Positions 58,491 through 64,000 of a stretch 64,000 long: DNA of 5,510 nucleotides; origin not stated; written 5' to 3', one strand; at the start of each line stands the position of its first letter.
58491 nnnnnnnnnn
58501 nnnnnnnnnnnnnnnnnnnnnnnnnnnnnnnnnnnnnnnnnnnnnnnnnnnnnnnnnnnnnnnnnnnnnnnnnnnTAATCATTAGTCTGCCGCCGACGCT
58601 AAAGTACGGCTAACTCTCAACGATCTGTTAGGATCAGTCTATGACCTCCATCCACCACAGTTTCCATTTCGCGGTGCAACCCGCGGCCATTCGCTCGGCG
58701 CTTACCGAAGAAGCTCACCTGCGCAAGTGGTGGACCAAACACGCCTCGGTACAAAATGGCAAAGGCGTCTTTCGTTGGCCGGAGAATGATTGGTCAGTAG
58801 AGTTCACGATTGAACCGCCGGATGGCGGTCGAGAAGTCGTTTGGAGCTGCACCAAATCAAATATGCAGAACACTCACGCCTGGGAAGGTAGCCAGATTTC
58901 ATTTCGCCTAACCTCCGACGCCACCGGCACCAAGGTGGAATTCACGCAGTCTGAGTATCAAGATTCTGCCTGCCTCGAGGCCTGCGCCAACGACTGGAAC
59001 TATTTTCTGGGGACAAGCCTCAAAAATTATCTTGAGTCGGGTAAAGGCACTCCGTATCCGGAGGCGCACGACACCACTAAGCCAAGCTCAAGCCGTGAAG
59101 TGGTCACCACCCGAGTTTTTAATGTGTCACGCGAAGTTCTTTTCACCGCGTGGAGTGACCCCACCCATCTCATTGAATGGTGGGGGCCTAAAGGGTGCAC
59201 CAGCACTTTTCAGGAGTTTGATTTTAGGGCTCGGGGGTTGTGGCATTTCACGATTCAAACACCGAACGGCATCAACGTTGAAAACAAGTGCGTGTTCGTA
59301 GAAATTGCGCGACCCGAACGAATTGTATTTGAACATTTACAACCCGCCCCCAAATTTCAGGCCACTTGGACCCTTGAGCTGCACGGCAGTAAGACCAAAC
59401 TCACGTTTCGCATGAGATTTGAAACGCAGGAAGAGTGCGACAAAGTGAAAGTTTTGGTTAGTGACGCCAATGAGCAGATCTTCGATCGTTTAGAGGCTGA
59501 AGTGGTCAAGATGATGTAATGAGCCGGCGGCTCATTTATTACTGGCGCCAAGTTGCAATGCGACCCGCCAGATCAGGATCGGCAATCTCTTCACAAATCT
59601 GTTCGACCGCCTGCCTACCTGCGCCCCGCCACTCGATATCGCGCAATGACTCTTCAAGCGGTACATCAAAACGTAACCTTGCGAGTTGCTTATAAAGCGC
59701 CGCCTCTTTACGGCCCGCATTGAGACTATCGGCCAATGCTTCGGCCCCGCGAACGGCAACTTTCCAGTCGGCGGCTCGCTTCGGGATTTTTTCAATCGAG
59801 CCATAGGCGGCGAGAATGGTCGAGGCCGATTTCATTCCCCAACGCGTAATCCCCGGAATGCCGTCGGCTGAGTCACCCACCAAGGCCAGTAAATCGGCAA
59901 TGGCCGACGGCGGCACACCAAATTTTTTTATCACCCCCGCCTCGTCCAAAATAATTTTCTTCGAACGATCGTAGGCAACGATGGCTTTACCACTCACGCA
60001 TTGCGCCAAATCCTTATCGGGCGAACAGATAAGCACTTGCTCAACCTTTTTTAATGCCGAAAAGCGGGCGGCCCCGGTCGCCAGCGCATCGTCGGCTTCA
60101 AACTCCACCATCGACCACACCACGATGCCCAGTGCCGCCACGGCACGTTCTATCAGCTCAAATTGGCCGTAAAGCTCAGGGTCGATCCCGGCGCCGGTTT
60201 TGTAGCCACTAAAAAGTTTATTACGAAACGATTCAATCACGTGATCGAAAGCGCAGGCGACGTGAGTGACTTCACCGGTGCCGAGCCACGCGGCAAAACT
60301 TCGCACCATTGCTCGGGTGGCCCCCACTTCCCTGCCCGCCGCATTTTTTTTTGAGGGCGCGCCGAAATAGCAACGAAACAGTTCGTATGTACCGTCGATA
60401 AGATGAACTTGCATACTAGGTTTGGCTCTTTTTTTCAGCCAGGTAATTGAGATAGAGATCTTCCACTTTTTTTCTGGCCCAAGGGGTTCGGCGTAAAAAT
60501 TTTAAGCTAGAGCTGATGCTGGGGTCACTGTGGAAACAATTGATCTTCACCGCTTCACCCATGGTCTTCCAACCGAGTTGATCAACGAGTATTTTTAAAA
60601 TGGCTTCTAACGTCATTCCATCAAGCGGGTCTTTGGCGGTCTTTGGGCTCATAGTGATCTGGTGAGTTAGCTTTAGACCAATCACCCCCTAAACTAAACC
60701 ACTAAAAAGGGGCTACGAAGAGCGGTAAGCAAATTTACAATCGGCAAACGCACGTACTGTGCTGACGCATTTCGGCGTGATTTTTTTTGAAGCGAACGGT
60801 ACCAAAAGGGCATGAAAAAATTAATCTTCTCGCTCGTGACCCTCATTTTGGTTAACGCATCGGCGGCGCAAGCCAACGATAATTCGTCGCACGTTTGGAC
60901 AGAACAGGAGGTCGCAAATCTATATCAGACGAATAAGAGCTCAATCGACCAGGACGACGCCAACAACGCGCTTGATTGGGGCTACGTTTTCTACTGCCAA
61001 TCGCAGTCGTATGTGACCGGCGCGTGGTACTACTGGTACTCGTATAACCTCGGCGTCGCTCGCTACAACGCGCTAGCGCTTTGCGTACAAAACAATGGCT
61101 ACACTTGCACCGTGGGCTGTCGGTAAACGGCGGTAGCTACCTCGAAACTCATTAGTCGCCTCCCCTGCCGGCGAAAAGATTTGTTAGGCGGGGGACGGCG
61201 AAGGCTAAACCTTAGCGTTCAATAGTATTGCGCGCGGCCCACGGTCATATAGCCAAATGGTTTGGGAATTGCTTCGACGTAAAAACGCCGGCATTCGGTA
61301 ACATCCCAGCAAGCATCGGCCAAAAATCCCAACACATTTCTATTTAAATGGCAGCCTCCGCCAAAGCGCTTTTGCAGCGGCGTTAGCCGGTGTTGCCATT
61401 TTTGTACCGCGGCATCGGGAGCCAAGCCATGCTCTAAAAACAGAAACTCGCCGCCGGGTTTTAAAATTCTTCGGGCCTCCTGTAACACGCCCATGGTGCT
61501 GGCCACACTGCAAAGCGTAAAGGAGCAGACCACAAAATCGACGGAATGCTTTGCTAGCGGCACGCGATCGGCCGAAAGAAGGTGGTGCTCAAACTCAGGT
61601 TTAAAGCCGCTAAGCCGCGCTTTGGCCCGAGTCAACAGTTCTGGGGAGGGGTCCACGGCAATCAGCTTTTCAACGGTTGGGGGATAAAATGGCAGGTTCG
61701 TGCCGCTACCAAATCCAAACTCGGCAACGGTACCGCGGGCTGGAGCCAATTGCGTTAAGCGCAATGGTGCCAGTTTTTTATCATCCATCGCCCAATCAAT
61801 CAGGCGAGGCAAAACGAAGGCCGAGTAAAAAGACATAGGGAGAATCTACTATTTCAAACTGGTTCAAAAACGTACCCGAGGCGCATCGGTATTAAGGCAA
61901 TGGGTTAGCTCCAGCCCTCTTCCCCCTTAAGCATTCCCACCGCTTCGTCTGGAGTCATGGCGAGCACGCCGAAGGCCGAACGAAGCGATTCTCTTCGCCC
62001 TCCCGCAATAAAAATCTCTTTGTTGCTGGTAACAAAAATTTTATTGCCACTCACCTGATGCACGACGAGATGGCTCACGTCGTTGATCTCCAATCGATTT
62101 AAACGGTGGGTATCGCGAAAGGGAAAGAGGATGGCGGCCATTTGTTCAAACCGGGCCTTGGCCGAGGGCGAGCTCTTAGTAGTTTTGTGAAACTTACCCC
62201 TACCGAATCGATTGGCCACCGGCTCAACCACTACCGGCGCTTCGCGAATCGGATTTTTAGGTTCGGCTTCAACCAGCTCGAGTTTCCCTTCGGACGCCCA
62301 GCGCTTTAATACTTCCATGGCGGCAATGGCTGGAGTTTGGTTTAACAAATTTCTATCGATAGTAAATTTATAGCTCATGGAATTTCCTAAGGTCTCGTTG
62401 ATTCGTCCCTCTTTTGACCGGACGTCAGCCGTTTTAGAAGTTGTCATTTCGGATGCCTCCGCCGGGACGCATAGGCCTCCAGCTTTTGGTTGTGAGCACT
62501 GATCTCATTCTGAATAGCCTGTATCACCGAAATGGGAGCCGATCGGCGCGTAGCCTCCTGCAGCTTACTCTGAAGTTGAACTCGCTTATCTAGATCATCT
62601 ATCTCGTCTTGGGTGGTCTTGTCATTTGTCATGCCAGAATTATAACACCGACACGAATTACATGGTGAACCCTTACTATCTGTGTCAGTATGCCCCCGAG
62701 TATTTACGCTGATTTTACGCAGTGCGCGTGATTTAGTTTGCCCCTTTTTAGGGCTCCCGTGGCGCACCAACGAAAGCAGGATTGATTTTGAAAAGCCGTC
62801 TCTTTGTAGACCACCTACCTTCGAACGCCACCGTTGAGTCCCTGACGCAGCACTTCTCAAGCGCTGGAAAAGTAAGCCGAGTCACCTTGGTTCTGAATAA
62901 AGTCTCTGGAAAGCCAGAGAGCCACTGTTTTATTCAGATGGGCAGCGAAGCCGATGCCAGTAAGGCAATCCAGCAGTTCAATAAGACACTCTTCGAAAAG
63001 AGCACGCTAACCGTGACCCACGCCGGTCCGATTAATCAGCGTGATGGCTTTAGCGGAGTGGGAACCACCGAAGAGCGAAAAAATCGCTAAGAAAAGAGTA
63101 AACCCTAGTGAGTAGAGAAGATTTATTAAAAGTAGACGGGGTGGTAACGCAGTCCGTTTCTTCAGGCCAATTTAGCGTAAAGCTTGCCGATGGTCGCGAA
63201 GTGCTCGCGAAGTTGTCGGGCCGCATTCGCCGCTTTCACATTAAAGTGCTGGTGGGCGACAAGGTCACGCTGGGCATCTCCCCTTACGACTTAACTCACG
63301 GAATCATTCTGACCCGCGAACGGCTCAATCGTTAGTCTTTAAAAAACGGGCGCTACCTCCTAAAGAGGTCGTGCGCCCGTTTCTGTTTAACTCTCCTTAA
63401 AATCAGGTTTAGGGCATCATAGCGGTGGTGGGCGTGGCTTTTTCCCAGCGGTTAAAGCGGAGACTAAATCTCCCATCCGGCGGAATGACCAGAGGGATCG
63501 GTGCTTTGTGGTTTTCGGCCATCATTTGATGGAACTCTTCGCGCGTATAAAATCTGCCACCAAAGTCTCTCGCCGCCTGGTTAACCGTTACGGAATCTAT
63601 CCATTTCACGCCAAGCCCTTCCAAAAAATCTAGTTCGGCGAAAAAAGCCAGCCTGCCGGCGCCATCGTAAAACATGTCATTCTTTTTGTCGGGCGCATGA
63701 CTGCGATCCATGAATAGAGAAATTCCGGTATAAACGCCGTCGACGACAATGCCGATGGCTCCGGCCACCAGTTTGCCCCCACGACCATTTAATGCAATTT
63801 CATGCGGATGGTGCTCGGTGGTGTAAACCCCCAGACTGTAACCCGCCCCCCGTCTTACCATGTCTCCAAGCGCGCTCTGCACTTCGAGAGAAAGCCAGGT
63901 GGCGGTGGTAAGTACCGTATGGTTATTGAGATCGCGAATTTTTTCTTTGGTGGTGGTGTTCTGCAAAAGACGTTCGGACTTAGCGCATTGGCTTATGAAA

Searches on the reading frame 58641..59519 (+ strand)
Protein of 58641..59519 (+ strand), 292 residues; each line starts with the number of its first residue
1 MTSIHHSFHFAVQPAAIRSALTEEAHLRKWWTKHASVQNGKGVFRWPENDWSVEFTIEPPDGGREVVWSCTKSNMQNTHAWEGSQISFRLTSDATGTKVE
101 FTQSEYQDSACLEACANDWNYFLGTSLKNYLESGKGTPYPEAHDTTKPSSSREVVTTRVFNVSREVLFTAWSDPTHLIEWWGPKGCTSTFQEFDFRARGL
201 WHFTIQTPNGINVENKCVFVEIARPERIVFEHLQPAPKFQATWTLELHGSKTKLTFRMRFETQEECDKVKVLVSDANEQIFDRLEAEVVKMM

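Call 65: search_protein_families(library=pfam, proteins=[window:58641-59519:+], max_evalue=0.01)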
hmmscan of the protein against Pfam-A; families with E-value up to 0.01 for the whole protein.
window:58641-59519:+ (292 aa): 2 families
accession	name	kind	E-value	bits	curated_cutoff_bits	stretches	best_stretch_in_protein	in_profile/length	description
PF08327.17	AHSA1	-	9.6e-27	94.1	22.1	2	161-287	1-123/125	Activator of Hsp90 ATPase homolog 1-like protein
PF10604.15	Polyketide_cyc2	-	1.1e-07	32.7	27.4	2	153-286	3-139/142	Polyketide cyclase / dehydrase and lipid transport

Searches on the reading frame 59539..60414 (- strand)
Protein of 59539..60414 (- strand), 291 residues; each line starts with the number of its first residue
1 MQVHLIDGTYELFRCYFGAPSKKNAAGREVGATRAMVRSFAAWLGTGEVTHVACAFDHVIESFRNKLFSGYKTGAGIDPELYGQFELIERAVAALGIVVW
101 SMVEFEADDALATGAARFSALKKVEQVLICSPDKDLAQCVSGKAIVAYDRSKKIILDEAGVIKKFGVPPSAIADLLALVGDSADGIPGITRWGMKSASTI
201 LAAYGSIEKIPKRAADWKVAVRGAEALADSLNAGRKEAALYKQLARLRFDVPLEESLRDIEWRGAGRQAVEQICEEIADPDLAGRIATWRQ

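Call 65: search_protein_families(library=pfam, proteins=[window:59539-60414:-], max_evalue=0.01)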
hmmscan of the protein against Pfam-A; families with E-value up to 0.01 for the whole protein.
window:59539-60414:- (291 aa): 2 families
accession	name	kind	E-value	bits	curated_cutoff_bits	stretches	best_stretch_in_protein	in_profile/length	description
PF02739.22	5_3_exonuc_N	-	2.1e-32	112.6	34.3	1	3-166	2-164/164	5'-3' exonuclease, N-terminal resolvase-like domain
PF01367.25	5_3_exonuc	-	5.3e-22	78.6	40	1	167-265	1-94/97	5'-3' exonuclease, C-terminal SAM fold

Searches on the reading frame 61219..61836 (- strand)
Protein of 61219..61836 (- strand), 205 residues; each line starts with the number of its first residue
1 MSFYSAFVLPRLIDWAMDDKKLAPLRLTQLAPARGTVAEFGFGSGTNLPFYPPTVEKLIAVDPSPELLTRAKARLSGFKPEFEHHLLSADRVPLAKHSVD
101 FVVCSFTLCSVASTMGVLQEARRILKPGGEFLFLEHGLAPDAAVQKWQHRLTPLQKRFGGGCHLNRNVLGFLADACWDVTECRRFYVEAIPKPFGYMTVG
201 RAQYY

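Call 65: search_protein_families(library=pfam, proteins=[window:61219-61836:-], max_evalue=0.01)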
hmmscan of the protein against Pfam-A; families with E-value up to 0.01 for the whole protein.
window:61219-61836:- (205 aa): 7 families
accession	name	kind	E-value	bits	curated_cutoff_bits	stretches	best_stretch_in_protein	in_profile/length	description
PF08241.18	Methyltransf_11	-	2.1e-17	64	21.2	1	39-133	2-95/95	Methyltransferase domain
PF13649.12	Methyltransf_25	-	2.7e-14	54.1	27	1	37-129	1-97/97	Methyltransferase domain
PF13489.12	Methyltransf_23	-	4.8e-12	46.4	27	1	23-149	10-134/164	Methyltransferase domain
PF08242.18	Methyltransf_12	-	4.2e-11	43.9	30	1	39-130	2-97/98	Methyltransferase domain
PF13847.12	Methyltransf_31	-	1.2e-08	35.2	27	1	57-137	30-113/145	Methyltransferase domain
PF01209.24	Ubie_methyltran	-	1.8e-08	34.4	20.1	1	57-136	74-154/233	ubiE/COQ5 methyltransferase family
PF05148.21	Methyltransf_8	-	0.00024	21.5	27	1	90-132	114-155/219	Hypothetical methyltransferase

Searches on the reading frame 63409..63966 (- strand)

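Call 65: search_protein_families(library=pfam, proteins=[window:63409-63966:-], max_evalue=0.01)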
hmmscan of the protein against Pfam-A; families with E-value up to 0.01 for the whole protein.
window:63409-63966:- (185 aa): 1 family
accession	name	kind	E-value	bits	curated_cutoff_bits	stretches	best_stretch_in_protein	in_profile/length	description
PF03588.20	Leu_Phe_trans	-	8.5e-06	25.8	22.7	1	20-138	76-168/171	Leucyl/phenylalanyl-tRNA protein transferase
